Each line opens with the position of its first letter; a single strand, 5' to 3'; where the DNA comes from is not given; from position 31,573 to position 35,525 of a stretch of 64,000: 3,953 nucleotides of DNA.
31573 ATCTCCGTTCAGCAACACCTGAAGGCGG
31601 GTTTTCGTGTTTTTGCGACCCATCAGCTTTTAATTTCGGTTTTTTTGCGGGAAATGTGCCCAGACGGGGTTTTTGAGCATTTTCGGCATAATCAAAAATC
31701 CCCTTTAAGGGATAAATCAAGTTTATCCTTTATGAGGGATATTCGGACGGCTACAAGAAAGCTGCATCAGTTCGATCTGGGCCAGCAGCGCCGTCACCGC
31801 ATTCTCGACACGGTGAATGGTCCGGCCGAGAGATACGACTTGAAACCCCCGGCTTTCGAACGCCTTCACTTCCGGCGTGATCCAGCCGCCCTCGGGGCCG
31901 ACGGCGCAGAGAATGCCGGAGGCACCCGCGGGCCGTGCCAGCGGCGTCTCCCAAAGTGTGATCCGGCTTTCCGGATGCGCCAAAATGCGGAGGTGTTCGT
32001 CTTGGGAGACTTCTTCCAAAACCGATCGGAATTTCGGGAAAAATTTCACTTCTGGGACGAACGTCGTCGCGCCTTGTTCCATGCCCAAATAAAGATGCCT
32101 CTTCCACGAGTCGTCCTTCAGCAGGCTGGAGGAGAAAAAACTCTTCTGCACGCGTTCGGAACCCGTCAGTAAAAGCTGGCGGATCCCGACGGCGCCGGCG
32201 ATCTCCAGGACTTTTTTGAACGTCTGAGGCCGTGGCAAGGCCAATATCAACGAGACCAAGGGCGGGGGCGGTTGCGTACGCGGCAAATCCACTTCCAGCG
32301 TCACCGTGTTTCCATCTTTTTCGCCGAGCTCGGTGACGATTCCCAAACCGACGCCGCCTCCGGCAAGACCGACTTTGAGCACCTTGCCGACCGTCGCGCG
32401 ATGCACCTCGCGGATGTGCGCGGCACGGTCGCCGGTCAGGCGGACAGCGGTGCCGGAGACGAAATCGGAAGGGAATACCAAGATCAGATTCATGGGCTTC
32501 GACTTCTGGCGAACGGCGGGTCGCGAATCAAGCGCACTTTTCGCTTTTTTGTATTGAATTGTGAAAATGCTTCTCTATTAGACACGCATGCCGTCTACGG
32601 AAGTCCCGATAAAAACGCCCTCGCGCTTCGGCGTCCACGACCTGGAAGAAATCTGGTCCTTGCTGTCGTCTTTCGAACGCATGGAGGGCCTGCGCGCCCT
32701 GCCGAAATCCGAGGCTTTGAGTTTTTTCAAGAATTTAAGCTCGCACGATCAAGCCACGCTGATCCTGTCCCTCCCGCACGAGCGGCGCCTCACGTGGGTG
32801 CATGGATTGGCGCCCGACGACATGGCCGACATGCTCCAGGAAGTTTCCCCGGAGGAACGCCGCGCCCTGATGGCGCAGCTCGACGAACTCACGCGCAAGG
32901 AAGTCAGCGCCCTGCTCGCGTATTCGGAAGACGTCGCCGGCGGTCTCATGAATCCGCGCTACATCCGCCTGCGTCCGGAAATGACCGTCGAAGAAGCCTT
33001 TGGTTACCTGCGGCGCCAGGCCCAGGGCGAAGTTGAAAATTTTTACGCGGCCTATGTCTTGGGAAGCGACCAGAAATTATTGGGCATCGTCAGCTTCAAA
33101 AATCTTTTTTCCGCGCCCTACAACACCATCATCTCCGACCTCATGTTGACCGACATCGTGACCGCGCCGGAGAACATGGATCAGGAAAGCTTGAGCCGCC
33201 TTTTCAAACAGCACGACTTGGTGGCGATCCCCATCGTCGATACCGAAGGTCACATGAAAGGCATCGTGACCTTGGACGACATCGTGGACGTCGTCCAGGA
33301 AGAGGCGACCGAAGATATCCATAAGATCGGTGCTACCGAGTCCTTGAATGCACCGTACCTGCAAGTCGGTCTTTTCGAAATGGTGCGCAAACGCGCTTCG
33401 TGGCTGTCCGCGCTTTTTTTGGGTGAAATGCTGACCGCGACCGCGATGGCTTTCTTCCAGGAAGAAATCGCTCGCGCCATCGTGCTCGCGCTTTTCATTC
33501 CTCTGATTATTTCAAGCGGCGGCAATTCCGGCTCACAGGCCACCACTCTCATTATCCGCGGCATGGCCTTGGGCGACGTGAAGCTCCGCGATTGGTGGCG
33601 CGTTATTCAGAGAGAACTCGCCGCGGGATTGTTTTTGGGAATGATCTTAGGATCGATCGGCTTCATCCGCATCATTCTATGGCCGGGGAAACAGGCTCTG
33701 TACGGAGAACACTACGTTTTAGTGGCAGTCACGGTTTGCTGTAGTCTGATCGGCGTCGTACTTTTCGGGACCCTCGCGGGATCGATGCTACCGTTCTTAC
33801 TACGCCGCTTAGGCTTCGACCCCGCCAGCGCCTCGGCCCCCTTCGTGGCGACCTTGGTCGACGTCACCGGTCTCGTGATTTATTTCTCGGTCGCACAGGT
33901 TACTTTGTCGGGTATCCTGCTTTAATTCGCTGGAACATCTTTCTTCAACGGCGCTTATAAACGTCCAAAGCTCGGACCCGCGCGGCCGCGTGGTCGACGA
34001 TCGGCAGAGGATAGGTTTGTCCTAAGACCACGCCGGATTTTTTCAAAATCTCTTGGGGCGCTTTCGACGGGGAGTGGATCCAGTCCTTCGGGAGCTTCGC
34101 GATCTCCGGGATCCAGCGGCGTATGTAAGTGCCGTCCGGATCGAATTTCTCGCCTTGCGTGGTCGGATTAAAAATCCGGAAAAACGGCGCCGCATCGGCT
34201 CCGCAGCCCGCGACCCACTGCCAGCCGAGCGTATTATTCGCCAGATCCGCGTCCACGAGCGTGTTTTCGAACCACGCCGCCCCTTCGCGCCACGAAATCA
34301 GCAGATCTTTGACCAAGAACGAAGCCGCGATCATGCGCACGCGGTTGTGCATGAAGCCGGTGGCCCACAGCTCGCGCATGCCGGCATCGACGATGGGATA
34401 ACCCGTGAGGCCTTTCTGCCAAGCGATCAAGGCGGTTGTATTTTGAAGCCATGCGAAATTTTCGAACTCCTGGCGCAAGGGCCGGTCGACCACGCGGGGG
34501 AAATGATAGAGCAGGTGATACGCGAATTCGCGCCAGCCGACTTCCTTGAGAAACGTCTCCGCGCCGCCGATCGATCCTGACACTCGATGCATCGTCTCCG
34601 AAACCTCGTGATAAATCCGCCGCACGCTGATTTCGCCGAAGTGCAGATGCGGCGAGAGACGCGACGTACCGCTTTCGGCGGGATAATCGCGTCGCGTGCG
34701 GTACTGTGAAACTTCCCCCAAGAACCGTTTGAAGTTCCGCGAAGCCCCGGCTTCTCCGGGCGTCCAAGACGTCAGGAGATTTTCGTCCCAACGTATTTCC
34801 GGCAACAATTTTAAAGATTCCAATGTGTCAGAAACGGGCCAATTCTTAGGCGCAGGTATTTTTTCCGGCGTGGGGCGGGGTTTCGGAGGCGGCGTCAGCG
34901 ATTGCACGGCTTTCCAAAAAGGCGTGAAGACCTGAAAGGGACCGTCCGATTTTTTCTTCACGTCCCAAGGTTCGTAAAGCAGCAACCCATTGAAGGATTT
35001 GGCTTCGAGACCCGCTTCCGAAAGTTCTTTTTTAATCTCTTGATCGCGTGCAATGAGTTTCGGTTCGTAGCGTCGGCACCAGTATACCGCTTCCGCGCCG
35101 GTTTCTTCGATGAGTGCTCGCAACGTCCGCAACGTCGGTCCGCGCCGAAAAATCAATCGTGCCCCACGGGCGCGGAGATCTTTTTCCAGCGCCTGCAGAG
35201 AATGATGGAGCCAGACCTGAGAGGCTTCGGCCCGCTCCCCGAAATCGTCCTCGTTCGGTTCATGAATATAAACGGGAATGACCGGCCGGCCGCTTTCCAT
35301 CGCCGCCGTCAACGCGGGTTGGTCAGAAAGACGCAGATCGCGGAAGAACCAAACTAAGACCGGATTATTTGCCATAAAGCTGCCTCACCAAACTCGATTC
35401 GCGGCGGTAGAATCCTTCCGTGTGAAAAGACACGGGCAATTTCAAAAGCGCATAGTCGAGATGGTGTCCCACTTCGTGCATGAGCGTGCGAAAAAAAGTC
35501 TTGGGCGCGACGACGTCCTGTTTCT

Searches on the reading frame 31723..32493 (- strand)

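Call 53: search_protein_families(library=pfam, proteins=[window:31723-32493:-], max_evalue=0.001)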
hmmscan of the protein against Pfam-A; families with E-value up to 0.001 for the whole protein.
window:31723-32493:- (256 aa): 1 family
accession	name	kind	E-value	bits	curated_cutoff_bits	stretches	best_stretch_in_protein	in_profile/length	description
PF04452.19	Methyltrans_RNA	-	1.8e-30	106.2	23.9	1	79-240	6-164/165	RNA methyltransferase domain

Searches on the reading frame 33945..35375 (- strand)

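Call 53: search_protein_families(library=pfam, proteins=[window:33945-35375:-], max_evalue=0.001)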
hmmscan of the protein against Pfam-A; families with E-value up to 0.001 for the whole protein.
window:33945-35375:- (476 aa): 2 families
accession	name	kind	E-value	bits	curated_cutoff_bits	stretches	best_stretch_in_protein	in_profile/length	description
PF03441.19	FAD_binding_7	-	5.3e-89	297.4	27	1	275-474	1-202/203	FAD binding domain of DNA photolyase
PF00875.24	DNA_photolyase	-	6.9e-50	169.6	26.6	1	6-167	1-162/164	DNA photolyase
